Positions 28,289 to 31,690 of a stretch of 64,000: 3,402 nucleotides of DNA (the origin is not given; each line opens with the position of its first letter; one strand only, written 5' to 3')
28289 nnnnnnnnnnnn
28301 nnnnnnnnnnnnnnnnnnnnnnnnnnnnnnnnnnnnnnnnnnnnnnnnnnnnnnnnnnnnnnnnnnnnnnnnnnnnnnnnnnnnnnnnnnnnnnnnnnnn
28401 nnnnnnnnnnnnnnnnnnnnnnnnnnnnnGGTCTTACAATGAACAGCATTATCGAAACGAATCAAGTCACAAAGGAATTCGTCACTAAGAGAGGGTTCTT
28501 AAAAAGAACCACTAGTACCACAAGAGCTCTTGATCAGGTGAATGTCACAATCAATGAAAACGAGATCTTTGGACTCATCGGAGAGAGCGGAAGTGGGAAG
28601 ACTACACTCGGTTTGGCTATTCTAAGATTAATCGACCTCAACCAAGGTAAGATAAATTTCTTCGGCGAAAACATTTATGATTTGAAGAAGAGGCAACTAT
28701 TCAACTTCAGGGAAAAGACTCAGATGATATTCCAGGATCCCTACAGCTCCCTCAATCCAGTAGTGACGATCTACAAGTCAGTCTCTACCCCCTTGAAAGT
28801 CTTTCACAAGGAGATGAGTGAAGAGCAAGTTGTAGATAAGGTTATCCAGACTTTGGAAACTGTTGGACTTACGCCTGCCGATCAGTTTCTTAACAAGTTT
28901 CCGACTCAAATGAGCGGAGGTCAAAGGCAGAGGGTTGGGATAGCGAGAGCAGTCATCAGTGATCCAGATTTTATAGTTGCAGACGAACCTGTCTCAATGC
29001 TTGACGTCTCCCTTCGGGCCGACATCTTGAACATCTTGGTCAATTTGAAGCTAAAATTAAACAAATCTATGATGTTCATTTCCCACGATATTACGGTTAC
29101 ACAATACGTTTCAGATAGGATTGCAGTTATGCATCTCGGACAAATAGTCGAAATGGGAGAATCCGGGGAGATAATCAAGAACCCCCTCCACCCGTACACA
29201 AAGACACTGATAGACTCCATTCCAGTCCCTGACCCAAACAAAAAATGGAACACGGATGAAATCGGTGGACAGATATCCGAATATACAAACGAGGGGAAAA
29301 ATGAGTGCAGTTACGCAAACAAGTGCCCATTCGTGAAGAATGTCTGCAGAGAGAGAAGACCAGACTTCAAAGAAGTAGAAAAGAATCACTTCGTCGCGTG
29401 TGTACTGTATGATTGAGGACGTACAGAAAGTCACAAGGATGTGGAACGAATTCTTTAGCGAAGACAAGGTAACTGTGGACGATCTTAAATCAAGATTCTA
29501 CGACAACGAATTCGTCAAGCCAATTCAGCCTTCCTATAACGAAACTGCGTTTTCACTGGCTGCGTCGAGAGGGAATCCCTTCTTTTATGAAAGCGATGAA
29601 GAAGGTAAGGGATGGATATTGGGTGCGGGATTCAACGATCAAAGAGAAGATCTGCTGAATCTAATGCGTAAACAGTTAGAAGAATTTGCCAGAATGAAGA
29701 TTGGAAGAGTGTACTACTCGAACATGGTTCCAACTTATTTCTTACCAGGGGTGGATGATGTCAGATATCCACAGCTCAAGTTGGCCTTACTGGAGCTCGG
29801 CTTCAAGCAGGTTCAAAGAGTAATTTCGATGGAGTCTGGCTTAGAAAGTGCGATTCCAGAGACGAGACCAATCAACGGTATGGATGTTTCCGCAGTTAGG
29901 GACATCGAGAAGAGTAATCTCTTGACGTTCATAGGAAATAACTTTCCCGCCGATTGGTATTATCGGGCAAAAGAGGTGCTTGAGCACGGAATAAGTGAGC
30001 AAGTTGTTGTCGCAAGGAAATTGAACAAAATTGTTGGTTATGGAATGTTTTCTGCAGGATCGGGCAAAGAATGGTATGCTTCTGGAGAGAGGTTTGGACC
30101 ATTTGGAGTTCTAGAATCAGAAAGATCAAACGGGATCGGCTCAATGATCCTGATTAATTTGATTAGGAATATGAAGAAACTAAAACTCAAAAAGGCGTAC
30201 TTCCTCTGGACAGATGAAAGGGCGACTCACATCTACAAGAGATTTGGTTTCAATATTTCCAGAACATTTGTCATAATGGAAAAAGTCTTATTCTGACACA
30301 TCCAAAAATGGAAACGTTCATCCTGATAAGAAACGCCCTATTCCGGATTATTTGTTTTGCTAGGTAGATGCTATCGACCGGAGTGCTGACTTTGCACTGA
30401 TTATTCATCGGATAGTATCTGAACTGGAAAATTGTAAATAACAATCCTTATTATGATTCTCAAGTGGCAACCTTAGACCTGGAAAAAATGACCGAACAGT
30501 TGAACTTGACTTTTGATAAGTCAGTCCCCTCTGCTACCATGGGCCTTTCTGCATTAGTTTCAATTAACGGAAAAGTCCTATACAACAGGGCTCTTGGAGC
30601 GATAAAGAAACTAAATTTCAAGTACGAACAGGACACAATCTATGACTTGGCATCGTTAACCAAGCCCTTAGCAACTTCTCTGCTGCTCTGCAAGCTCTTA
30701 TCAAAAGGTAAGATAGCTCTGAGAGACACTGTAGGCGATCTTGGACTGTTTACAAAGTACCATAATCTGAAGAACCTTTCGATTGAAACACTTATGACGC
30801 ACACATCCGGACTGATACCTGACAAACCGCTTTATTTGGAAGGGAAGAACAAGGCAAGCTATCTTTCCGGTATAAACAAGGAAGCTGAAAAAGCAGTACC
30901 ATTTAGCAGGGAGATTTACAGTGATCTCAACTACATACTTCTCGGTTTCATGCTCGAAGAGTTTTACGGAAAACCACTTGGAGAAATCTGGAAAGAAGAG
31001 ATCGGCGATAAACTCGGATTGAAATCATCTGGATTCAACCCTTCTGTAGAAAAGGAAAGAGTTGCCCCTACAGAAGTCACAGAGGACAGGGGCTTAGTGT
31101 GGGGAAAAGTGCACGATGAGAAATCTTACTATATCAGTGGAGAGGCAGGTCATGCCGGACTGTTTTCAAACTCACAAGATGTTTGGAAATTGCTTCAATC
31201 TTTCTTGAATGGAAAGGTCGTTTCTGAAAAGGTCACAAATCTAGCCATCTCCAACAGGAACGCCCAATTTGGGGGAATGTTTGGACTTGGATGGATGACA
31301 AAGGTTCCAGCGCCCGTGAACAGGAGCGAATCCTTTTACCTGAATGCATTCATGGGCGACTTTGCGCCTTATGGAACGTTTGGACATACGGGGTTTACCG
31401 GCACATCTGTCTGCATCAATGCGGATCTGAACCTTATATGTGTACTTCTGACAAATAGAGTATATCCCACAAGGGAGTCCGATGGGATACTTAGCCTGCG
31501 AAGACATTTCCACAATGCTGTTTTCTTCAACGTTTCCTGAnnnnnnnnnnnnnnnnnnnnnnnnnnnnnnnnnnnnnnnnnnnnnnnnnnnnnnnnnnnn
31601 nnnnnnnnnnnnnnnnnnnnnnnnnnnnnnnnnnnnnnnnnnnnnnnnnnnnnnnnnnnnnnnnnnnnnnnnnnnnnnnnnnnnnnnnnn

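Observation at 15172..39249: Contiguous ~24-kb island for scavenging and catabolism of bacterial peptidoglycan in an archaeal-looking genome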

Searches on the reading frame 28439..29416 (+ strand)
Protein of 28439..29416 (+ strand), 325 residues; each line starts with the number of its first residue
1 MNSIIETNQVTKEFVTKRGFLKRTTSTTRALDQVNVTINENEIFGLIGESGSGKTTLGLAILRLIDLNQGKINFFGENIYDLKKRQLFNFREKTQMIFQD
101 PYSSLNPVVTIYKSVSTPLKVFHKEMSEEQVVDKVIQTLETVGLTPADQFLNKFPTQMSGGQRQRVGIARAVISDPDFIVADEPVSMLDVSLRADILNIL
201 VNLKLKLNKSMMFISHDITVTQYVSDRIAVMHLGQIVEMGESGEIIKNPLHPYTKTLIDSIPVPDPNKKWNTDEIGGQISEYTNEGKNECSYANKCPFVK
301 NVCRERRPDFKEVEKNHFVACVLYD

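Call 4: search_protein_families(library=pfam, proteins=[window:28439-29416:+], max_evalue=0.001)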
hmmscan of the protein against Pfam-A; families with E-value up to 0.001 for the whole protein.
window:28439-29416:+ (325 aa): 2 families
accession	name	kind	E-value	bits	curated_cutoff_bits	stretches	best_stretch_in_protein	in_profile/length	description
PF00005.33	ABC_tran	-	1.2e-29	104.1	25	1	31-185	1-136/137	ABC transporter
PF08352.17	oligo_HPY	-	1.2e-16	61.3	27.1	1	237-303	1-65/65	Oligopeptide/dipeptide transporter, C-terminal region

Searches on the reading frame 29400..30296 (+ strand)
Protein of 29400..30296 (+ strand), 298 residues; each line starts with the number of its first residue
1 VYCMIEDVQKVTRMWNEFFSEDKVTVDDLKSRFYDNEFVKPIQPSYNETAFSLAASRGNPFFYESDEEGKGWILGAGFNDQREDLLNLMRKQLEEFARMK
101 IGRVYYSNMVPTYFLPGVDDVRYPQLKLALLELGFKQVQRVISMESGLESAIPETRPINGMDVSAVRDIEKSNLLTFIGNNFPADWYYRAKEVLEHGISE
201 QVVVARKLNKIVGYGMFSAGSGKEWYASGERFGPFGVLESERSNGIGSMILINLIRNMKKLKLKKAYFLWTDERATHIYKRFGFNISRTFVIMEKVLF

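Call 4: search_protein_families(library=pfam, proteins=[window:29400-30296:+], max_evalue=0.001)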
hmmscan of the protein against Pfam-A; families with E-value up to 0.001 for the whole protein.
window:29400-30296:+ (298 aa): 2 families
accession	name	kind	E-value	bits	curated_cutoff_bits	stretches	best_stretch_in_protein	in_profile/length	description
PF00583.31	Acetyltransf_1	-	3.2e-07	31.1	20.7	1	194-284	24-116/116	Acetyltransferase (GNAT) family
PF13508.13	Acetyltransf_7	-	3.9e-07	30.8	27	1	200-285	3-83/84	Acetyltransferase (GNAT) domain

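Call 5: search_protein_families(library=ncbifam, proteins=[window:29400-30296:+], max_evalue=0.001)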
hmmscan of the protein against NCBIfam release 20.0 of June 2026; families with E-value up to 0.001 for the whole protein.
window:29400-30296:+ (298 aa): 0 families

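Call 74: search_protein_families(library=pfam, proteins=[window:29400-30296:+], max_evalue=0.1)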
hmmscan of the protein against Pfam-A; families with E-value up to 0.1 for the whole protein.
window:29400-30296:+ (298 aa): 4 families
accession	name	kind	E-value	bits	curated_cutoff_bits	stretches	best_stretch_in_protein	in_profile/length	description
PF00583.31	Acetyltransf_1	-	3.2e-07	31.1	20.7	1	194-284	24-116/116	Acetyltransferase (GNAT) family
PF13508.13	Acetyltransf_7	-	3.9e-07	30.8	27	1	200-285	3-83/84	Acetyltransferase (GNAT) domain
PF13673.13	Acetyltransf_10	-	0.0012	19.3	23.6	1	199-285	30-108/128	Acetyltransferase (GNAT) domain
PF20940.2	SSV1_D-63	-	0.1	13.1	27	0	249-269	26-47/60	Sulfolobus spindle-shape virus 1, protein D-63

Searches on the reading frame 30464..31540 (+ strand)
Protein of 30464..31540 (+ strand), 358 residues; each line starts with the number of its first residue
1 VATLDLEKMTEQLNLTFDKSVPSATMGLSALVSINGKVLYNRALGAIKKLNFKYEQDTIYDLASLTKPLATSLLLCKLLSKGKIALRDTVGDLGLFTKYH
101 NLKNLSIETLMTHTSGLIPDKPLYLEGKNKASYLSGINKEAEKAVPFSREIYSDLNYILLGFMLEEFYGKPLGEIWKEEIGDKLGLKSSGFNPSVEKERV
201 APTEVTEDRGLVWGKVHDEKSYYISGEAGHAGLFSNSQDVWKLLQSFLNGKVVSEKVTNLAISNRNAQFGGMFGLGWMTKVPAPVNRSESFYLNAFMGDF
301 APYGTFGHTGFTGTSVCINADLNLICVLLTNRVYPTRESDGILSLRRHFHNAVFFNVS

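Call 4: search_protein_families(library=pfam, proteins=[window:30464-31540:+], max_evalue=0.001)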
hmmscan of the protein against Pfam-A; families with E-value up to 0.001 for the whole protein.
window:30464-31540:+ (358 aa): 1 family
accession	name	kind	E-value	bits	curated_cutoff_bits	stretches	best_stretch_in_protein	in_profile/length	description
PF00144.29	Beta-lactamase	-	3.4e-42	145.2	27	1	26-338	15-316/329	Beta-lactamase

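Call 5: search_protein_families(library=ncbifam, proteins=[window:30464-31540:+], max_evalue=0.001)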
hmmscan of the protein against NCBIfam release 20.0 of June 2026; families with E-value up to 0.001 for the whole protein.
window:30464-31540:+ (358 aa): 9 families
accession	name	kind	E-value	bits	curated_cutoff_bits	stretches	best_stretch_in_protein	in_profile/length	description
NF002968.0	PRK03642.1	equivalog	3.4e-38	131.6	385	1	11-333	41-396/432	penicillin binding protein PBP4B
NF007943.0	PRK10662.1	equivalog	7.9e-16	57.6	266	1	30-256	54-279/380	D-alanyl-D-alanine-carboxypeptidase/endopeptidase AmpH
NF033085.1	bla_class_C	equivalog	3.1e-06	26.2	415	1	26-192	22-186/356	class C beta-lactamase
NF000397.2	blaACC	exception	9.1e-05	21.6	850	1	26-188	48-207/385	ACC family cephalosporin-hydrolyzing class C beta-lactamase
NF033698.1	blaCSA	exception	9.9e-05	21.4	884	1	27-192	41-203/375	CSA family class C beta-lactamase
NF052559.1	MthAcHydAcmB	equivalog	0.00046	19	550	0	160-250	182-272/391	methyl acetate hydrolase AcmB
NF000191.1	CMY2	exception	0.00048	19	800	0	24-277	44-291/381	CMY-2 family class C beta-lactamase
NF033700.1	blaCMA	exception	0.00056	19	887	1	27-192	41-203/375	CMA family class C beta-lactamase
NF041663.1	ampC_Sliq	exception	0.00057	18.9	860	1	24-187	40-200/378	cephalosporin-hydrolyzing class C beta-lactamase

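Call 39: search_solved_structures(query=window:30464-31540:+, max_evalue=0.00001)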
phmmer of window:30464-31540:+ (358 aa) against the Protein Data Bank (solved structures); distinct sequences matched with E-value up to 0.00001: 11.
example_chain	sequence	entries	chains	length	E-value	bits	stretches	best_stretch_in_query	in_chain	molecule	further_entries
5zh8_A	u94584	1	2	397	1.9e-11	46.9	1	17-280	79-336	Protein FmtA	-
1ci8_A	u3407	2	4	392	1.3e-10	44.2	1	3-117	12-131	PROTEIN (CARBOXYLESTERASE)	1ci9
6kjh_A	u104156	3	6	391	3.3e-08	36.3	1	29-256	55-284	Putative beta-lactamase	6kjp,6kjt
3ozh_A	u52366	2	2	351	6.3e-08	35.4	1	24-199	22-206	beta-lactamase/D-alanine carboxypeptidase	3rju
6kjj_A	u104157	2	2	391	8.6e-08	35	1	29-256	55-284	Putative beta-lactamase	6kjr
2qmi_A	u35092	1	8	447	3e-07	33.2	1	21-248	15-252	Pbp related beta-lactamase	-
6kjq_A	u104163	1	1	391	4.2e-07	32.7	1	29-256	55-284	Putative beta-lactamase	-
8agr_A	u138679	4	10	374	5.4e-07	32.3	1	28-271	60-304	Beta-lactamase family protein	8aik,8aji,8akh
2qz6_A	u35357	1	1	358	1.1e-06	31.3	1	26-190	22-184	Beta-lactamase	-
7atl_AAA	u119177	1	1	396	1.8e-06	30.6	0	26-193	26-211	Esterase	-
4gdn_A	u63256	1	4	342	2.2e-06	30.3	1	26-166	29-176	Protein flp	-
